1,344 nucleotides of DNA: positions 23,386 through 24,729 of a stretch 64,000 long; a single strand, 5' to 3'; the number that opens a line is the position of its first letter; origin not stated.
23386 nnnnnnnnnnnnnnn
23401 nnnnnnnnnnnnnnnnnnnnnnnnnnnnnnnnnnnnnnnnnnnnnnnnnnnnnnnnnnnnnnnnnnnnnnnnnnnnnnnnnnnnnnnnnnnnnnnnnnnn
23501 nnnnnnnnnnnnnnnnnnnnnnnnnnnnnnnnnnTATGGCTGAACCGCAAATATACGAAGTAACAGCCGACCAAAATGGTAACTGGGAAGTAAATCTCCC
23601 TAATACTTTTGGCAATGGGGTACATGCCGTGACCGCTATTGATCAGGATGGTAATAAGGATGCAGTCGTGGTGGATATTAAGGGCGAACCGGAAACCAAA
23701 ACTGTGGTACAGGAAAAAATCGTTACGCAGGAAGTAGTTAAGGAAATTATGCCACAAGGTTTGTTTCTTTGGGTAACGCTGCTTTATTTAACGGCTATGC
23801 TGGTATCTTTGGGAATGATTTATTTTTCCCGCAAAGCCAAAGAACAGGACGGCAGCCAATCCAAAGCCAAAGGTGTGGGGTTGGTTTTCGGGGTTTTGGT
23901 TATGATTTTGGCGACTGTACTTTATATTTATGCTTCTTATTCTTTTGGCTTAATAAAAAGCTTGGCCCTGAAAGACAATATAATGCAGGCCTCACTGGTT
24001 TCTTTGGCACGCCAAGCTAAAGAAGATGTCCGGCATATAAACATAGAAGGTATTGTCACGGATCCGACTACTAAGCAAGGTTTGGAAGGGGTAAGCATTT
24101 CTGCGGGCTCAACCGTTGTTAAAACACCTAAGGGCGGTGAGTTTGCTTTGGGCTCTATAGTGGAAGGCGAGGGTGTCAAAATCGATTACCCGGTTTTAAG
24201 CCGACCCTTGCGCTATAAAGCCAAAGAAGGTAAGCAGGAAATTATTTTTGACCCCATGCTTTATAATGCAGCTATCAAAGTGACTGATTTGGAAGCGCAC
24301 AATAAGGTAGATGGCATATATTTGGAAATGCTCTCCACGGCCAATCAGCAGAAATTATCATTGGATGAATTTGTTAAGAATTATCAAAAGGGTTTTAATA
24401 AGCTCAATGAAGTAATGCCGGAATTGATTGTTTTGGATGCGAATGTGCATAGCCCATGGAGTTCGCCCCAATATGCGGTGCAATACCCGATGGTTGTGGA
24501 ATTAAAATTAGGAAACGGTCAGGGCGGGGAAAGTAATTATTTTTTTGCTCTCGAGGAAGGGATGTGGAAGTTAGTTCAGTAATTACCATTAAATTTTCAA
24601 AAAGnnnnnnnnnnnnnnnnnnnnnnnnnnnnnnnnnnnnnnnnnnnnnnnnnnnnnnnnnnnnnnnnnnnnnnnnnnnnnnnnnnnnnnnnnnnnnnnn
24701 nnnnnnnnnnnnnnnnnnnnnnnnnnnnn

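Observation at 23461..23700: One Ig-like domain split across a stop codon and a +1 frame change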

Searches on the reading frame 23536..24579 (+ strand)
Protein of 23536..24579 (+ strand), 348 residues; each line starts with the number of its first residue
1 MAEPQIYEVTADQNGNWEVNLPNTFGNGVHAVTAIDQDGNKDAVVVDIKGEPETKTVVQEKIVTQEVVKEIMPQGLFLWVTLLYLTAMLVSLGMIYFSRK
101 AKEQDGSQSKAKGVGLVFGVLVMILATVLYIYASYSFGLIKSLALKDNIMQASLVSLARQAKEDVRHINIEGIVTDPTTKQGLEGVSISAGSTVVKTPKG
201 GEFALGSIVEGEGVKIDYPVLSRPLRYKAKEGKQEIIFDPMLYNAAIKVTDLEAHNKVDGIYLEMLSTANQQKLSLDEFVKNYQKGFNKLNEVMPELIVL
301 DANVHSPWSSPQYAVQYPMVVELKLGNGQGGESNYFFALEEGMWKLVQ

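Call 5: search_protein_families(library=pfam, proteins=[window:23536-24579:+], max_evalue=1)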
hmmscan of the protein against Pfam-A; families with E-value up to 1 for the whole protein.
window:23536-24579:+ (348 aa): 9 families
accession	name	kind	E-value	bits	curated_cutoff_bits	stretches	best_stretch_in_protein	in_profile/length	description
PF16371.11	MetallophosN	-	0.00048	20.7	35.6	1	172-207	1-34/77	N terminal of Calcineurin-like phosphoesterase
PF19077.6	Big_13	-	0.0042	18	27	1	5-42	52-91/102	Bacterial Ig-like domain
PF02322.20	Cyt_bd_oxida_II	-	0.016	15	35.6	1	76-140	154-212/302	Cytochrome bd terminal oxidase subunit II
PF17936.7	Big_6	-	0.057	14.1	27.6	1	6-41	37-73/83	Bacterial Ig domain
PF07331.16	TctB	-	0.068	13.8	29.1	1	84-144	35-96/137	Tripartite tricarboxylate transporter TctB family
PF10966.13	DUF2768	-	0.097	13.6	23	1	79-132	3-52/58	Protein of unknown function (DUF2768)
PF13715.12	CarbopepD_reg_2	-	0.099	13.1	32.2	1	170-211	1-44/88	CarboxypepD_reg-like domain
PF12698.13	ABC2_membrane_3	-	0.13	11.8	31.6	1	77-140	211-264/347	ABC-2 family transporter protein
PF13994.11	PgaD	-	0.18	12.2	27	1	76-144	29-104/148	PgaD-like protein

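Call 20: search_protein_representatives(protein=window:23536-24579:+)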
Query: 348 residues. Proteins with E-value up to 0.001 (for the whole library): 143; up to 1e-10: 88; up to 1e-30: 2. The best 143 are listed.
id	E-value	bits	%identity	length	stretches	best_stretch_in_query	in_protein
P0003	1.8e-126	438.3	60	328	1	21-347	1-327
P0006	2.7e-42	161.6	31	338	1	9-346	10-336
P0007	1.9e-30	122.7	29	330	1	10-339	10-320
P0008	4.3e-29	118.2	27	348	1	6-345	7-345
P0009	5.8e-27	111.2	29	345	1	3-347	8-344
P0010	6.3e-27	111.1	30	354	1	8-347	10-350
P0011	5.9e-26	107.9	28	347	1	7-347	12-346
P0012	2.7e-25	105.8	29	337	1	6-347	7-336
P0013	1.9e-24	103.0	25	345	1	6-347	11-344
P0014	1.9e-24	103.0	30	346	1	7-347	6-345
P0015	7.0e-24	101.1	27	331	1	8-347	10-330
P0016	1.8e-23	99.8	27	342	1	9-347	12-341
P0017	2.6e-23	99.3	34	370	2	168-347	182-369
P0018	3.7e-23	98.7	26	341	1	7-345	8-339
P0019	9.3e-23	97.4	25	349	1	5-347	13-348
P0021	2.0e-22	96.4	26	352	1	7-347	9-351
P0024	3.5e-22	95.5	27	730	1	8-347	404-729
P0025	3.9e-22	95.4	23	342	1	4-347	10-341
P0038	1.8e-19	86.6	30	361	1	2-348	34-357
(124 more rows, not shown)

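Call 26: find_encoding_contigs(protein=P0025, flank=4000, max_places=4)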
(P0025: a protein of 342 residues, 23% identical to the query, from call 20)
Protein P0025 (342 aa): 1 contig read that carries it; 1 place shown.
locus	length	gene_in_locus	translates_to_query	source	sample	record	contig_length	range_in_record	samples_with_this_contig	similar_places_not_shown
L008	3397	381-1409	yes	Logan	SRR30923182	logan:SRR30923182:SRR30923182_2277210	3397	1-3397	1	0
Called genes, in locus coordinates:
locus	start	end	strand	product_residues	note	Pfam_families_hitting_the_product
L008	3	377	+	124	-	?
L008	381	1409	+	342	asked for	-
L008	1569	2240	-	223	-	-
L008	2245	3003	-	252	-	-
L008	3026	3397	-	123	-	?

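Call 28: find_encoding_contigs(protein=P0021, flank=4000, max_places=4)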
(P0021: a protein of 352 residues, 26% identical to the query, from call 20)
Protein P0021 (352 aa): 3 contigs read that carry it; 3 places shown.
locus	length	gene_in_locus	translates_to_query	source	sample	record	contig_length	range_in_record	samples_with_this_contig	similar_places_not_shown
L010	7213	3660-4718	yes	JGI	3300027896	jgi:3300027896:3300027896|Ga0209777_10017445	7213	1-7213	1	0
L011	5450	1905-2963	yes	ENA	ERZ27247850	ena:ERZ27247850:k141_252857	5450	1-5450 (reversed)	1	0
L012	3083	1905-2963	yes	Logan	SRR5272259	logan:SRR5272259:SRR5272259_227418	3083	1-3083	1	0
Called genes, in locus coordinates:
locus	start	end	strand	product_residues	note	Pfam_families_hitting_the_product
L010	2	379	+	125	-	?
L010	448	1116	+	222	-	-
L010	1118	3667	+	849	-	PF16656:Pur_ac_phosph_N (weak)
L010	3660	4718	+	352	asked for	-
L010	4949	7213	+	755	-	?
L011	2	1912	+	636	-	?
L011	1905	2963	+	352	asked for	-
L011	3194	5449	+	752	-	?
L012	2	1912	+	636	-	?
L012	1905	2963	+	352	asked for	-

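Call 31: find_encoding_contigs(protein=P0024, flank=3000, max_places=3)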
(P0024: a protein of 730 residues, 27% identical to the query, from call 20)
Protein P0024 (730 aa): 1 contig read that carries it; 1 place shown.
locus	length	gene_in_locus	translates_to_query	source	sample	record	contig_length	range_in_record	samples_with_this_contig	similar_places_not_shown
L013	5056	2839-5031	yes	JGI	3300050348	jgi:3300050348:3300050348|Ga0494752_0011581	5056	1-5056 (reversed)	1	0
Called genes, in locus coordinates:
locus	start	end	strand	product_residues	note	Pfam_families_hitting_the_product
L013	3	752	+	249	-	?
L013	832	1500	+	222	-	-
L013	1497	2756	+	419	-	-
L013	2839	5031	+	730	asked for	PF16656:Pur_ac_phosph_N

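Call 32: find_encoding_contigs(protein=P0038, flank=4000, max_places=3)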
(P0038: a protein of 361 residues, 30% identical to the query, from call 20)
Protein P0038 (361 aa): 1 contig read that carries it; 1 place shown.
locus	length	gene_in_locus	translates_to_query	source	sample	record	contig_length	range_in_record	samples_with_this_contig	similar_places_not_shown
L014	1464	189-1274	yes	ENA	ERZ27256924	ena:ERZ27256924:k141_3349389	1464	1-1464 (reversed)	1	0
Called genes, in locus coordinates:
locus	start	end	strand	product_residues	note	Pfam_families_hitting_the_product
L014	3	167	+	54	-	?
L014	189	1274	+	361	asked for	PF19077:Big_13 (faint)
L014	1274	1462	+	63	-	?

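Call 33: find_encoding_contigs(protein=P0006, flank=4000, max_places=3)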
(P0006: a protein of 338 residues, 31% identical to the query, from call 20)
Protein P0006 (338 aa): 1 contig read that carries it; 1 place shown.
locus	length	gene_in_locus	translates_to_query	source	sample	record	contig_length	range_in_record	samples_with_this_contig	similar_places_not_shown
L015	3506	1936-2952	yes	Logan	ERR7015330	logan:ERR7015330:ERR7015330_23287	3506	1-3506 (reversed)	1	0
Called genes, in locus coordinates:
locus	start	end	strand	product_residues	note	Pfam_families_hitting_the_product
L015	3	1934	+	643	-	?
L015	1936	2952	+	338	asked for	-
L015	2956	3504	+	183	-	?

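Call 35: find_encoding_contigs(protein=P0009, flank=4000, max_places=3)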
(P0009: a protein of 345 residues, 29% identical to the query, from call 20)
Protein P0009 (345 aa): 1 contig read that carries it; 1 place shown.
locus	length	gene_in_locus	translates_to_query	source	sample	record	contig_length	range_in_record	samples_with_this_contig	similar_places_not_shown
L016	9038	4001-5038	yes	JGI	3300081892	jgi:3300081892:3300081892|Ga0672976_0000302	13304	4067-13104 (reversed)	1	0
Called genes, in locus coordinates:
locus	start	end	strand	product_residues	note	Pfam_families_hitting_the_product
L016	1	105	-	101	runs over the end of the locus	?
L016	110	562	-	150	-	PF00571:CBS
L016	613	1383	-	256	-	PF02673:BacA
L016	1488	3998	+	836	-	PF13205:Big_5 (weak), PF16656:Pur_ac_phosph_N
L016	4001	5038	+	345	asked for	-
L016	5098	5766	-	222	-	-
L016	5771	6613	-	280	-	-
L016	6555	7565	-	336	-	-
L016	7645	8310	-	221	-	-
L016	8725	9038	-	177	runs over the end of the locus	-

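Call 36: find_encoding_contigs(protein=P0017, flank=4000, max_places=3)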
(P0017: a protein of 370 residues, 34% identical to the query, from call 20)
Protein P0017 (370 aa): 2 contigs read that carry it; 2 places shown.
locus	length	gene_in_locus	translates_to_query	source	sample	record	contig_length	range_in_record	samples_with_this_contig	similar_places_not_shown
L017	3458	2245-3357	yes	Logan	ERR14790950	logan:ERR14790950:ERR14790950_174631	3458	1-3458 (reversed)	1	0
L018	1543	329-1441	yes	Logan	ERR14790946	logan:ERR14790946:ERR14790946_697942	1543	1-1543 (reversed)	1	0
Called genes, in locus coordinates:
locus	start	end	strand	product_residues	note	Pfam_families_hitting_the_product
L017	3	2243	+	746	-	?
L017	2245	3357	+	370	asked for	-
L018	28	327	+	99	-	-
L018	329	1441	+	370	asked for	-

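Call 37: find_encoding_contigs(protein=P0014, flank=4000, max_places=3)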
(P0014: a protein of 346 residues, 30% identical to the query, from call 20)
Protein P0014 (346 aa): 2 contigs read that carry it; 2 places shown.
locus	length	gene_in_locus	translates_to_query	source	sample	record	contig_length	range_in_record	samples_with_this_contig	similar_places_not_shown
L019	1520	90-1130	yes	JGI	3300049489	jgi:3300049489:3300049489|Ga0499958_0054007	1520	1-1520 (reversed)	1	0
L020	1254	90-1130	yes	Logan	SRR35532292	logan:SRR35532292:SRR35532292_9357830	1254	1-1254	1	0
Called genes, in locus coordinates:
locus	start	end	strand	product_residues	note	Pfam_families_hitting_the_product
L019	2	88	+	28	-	?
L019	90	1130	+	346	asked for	-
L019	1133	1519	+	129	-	?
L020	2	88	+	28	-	?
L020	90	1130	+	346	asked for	-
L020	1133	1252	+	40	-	?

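Call 60: search_protein_families(library=ncbifam, proteins=[window:23536-24579:+], max_evalue=0.01)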
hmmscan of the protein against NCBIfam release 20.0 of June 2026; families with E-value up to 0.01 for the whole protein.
window:23536-24579:+ (348 aa): 1 family
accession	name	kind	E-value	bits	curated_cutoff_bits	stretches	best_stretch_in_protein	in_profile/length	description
NF033510.3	Ca_tandemer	repeat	0.00039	20.7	50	1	5-41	53-95/96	Ca2+-stabilized repeat-containing adhesin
